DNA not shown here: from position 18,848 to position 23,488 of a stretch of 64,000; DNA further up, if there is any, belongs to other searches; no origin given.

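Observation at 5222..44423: Five copies of a phased direct-repeat motif TRTTAA-N5-TRTTAA-(G/A)AAA upstream of surface-lipoprotein and transporter operons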

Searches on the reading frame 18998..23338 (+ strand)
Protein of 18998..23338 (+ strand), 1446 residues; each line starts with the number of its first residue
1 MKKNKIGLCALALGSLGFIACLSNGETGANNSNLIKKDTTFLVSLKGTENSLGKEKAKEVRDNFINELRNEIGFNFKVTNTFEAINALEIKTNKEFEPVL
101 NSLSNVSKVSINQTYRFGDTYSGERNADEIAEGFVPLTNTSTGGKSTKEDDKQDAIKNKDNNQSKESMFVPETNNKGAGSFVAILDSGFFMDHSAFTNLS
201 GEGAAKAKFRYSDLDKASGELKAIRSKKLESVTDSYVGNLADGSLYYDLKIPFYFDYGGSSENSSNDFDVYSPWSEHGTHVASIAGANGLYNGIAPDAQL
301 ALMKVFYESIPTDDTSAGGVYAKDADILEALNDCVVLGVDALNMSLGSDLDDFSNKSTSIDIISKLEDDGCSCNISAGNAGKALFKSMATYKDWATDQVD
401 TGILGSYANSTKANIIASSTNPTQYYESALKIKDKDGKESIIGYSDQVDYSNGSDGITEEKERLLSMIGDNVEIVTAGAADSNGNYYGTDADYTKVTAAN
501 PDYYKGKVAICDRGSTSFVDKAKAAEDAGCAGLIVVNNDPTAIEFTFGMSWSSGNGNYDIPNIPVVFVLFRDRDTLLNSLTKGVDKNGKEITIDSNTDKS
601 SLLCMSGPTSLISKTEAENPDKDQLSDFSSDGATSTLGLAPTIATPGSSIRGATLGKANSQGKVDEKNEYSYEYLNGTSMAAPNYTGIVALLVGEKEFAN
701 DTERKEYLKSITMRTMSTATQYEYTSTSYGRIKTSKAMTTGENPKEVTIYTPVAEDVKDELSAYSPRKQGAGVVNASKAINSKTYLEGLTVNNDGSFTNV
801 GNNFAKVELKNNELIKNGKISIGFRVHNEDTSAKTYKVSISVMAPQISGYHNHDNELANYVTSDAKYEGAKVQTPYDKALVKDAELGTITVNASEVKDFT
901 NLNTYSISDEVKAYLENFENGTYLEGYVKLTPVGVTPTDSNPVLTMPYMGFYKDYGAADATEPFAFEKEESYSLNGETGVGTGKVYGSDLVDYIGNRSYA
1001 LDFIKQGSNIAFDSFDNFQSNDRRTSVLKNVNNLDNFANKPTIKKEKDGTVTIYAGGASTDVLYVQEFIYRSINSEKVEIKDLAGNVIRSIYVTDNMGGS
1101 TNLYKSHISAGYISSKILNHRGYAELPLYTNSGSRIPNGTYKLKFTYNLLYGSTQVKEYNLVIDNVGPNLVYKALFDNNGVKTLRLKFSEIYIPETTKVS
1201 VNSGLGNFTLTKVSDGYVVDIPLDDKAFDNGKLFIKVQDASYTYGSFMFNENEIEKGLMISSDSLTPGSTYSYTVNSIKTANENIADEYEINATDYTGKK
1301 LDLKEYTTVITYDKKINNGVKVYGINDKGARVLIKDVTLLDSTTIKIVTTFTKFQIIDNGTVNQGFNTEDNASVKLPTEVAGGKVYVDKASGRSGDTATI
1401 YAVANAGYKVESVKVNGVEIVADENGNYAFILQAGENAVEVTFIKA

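Call 14: search_protein_families(library=pfam, proteins=[window:18998-23338:+])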
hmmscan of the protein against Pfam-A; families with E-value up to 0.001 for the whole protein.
window:18998-23338:+ (1446 aa): 3 families
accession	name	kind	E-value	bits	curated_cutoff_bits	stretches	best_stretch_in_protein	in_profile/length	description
PF00082.27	Peptidase_S8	-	2.8e-27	96.2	21.8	1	177-730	1-286/288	Subtilase family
PF02225.27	PA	-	7.5e-14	52.1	23.9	1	496-572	23-91/95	PA domain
PF18998.6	Flg_new_2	-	1.3e-05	25.5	23.6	1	1380-1443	8-69/73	Divergent InlB B-repeat domain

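Call 41: find_homologous_proteins(query=window:18998-23338:+, max_evalue=1e-30)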
Query window:18998-23338:+ (1446 aa): 194 proteins with E <= 1e-30 among 8000 candidates; the best 120 are listed.
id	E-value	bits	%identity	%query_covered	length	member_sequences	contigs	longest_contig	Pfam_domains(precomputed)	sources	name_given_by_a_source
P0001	0.0e+0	3147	99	100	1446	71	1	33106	PF02225.28,PF18998.7,PF00082.28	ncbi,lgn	-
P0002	0.0e+0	2037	65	100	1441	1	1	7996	PF06280.19,PF02225.28,PF18998.7,PF00082.28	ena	-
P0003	0.0e+0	1777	59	100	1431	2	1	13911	PF02225.28,PF00082.28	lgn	-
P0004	0.0e+0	1764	59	100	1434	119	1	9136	PF02225.28,PF18998.7,PF00082.28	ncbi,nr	ncbi:MAG: S8 family serine peptidase [bacterium]|nr:S8 family serine peptidase [bacterium]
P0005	0.0e+0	1596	54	100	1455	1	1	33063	PF02225.28,PF00082.28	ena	-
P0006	0.0e+0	1592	55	100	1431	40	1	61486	PF02225.28,PF00082.28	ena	-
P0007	0.0e+0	1592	54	100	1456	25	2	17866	PF02225.28,PF00082.28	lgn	-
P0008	0.0e+0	1592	54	100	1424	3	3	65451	PF02225.28,PF00082.28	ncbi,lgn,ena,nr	ncbi:MAG: S8 family serine peptidase [Bacilli bacterium]|nr:S8 family serine peptidase [Bacilli bact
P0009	0.0e+0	1590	54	100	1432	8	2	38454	PF02225.28,PF00082.28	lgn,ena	-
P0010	0.0e+0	1577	54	100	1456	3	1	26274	PF02225.28,PF00082.28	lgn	-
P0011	0.0e+0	1562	54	100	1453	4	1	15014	PF02225.28,PF00082.28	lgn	-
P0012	0.0e+0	1545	53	100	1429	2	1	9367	PF02225.28,PF00082.28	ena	-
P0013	0.0e+0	1545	52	100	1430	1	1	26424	PF02225.28,PF00082.28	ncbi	-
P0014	0.0e+0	1537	52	100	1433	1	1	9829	PF02225.28,PF18998.7,PF00082.28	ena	-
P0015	0.0e+0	1536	52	100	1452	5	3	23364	PF02225.28,PF00082.28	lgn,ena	-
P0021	0.0e+0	1501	52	100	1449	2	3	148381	PF02225.28,PF00082.28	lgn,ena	-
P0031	0.0e+0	1410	50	100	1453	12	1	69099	PF06280.19,PF02225.28,PF00082.28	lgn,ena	-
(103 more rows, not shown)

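Call 42: find_encoding_contigs(protein=P0008, flank=10000, max_places=1)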
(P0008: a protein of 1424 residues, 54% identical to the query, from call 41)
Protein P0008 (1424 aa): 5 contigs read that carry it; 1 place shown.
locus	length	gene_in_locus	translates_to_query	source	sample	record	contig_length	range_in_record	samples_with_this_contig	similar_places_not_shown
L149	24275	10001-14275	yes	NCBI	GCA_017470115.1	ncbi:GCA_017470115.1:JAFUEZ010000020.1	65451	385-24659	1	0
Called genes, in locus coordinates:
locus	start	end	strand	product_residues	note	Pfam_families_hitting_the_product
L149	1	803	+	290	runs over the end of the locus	PF13414:TPR_11 (faint)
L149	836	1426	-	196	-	PF01725:Ham1p_like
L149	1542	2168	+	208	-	PF03703:bPH_2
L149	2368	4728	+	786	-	PF02368:Big_2 (faint)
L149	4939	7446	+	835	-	-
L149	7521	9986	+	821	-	PF18998:Flg_new_2 (weak), PF02368:Big_2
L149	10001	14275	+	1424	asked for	PF00082:Peptidase_S8, PF02225:PA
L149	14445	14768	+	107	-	PF13038:DUF3899 (weak)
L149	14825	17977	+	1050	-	-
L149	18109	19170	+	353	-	PF00528:BPD_transp_1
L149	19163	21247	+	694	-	PF12911:OppC_N, PF00528:BPD_transp_1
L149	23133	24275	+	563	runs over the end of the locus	PF00005:ABC_tran, PF08352:oligo_HPY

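Call 43: find_encoding_contigs(protein=P0006, flank=10000, max_places=1)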
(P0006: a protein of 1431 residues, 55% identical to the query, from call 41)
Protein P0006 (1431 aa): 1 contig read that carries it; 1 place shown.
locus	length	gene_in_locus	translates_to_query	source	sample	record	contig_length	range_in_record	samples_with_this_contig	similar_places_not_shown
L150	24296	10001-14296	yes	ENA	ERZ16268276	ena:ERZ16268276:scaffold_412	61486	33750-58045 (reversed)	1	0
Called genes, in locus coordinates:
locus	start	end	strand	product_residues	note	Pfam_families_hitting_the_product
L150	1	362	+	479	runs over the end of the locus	-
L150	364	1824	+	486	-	-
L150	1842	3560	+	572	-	PF13855:LRR_8 (faint), PF13306:LRR_5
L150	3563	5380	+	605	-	PF05547:Peptidase_M6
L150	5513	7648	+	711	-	-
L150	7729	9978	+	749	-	PF26918:Ig_Eae (weak)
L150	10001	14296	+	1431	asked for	PF00082:Peptidase_S8, PF02225:PA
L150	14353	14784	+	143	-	-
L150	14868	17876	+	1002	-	-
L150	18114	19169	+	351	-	PF00528:BPD_transp_1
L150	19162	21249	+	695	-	PF12911:OppC_N (weak), PF00528:BPD_transp_1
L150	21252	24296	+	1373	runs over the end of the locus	PF00005:ABC_tran, PF13401:AAA_22 (faint), PF13304:AAA_21, PF08352:oligo_HPY, PF00005:ABC_tran, PF08352:oligo_HPY, PF09954:DUF2188 (weak)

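Call 44: find_encoding_contigs(protein=P0021, flank=10000, max_places=1)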
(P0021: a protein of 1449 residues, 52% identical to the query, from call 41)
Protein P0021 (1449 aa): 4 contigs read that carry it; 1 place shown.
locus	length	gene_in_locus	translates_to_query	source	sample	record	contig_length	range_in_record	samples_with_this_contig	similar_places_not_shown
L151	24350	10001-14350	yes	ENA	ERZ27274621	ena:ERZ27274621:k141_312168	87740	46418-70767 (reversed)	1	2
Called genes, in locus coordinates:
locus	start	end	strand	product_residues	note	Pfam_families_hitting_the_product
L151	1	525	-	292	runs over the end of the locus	-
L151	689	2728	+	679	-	-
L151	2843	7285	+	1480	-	PF02368:Big_2, PF22359:Big-like (faint), PF26182:Ig_NUP210_5th (faint), PF26918:Ig_Eae (faint), PF02368:Big_2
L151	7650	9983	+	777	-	PF02368:Big_2 (weak), PF26918:Ig_Eae (weak)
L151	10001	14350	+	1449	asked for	PF00082:Peptidase_S8, PF02225:PA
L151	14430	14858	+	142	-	-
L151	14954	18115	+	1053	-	-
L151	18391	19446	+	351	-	PF00528:BPD_transp_1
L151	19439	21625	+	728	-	PF12911:OppC_N, PF00528:BPD_transp_1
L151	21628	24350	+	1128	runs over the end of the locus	PF00005:ABC_tran, PF13401:AAA_22 (faint), PF13304:AAA_21, PF00005:ABC_tran, PF08352:oligo_HPY, PF00005:ABC_tran, PF08352:oligo_HPY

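Call 64: find_encoding_contigs(protein=P0003, flank=10000, max_places=1)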
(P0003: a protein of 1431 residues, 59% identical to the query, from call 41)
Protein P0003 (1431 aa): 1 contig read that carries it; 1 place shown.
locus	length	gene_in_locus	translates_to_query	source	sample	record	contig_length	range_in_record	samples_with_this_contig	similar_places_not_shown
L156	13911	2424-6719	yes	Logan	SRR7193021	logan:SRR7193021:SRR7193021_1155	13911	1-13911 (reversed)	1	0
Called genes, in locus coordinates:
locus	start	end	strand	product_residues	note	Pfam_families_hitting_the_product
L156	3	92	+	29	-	?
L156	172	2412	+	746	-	PF02368:Big_2 (weak), PF26182:Ig_NUP210_5th (faint)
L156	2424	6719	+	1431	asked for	PF00082:Peptidase_S8, PF02225:PA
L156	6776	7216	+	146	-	PF13038:DUF3899 (weak)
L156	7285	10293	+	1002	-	PF02368:Big_2 (weak)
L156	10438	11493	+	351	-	PF00528:BPD_transp_1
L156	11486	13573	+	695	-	PF12911:OppC_N, PF00528:BPD_transp_1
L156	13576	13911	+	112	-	?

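Call 65: find_encoding_contigs(protein=P0005, flank=10000, max_places=1)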
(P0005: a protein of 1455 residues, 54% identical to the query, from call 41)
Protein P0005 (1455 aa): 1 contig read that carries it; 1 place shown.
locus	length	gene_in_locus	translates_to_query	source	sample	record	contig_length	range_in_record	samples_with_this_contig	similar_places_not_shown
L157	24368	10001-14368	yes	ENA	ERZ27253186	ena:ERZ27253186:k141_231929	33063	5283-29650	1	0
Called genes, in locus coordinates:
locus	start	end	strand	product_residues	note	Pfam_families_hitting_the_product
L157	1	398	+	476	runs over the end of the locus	-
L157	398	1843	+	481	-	-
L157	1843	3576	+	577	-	PF13306:LRR_5, PF13855:LRR_8 (faint), PF13306:LRR_5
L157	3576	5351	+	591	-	PF05547:Peptidase_M6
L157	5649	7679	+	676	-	-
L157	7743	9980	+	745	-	PF02368:Big_2 (weak), PF26918:Ig_Eae (faint)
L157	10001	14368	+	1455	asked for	PF00082:Peptidase_S8, PF02225:PA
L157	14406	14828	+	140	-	-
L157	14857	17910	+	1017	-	PF02368:Big_2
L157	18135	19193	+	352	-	PF00528:BPD_transp_1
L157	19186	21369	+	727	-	PF12911:OppC_N, PF00528:BPD_transp_1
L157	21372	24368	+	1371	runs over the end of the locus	PF00005:ABC_tran, PF13401:AAA_22 (faint), PF00005:ABC_tran, PF13304:AAA_21, PF08352:oligo_HPY, PF00005:ABC_tran, PF08352:oligo_HPY, PF09954:DUF2188 (weak)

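Call 66: find_encoding_contigs(protein=P0031, flank=10000, max_places=1)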
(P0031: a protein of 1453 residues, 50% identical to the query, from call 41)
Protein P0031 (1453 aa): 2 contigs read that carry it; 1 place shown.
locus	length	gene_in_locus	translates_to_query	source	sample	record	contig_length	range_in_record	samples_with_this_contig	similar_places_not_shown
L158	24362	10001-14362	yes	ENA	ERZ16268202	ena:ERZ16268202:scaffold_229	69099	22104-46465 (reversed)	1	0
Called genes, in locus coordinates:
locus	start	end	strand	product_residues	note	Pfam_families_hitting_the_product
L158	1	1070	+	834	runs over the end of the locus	PF02368:Big_2, PF13306:LRR_5, PF13855:LRR_8 (faint), PF13306:LRR_5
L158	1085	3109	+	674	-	PF02368:Big_2, PF13306:LRR_5, PF13855:LRR_8 (faint), PF13306:LRR_5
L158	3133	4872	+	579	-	-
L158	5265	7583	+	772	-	-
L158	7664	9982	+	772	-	PF02368:Big_2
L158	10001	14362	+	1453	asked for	PF00082:Peptidase_S8, PF02225:PA, PF06280:fn3_5 (weak)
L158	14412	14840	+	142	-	-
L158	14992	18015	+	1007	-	-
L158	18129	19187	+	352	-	PF00528:BPD_transp_1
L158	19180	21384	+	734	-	PF12911:OppC_N, PF00528:BPD_transp_1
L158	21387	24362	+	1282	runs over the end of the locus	PF00005:ABC_tran, PF13304:AAA_21 (weak), PF00005:ABC_tran, PF08352:oligo_HPY, PF00005:ABC_tran, PF08352:oligo_HPY, PF09954:DUF2188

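Call 77: search_protein_families(library=pfam, proteins=[L149:4939-7446:+, L157:5649-7679:+, L158:5265-7583:+], max_evalue=0.01)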
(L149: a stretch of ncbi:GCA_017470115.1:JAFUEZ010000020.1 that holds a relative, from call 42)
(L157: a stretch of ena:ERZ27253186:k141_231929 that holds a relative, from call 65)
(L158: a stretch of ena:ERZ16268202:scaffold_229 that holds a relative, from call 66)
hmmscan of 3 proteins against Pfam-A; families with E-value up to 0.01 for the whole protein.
L149:4939-7446:+ (835 aa): 1 family
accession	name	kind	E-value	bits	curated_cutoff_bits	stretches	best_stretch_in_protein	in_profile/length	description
PF18998.6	Flg_new_2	-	0.0002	21.7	23.6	1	50-113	8-72/73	Divergent InlB B-repeat domain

L157:5649-7679:+ (676 aa): 0 families

L158:5265-7583:+ (772 aa): 0 families
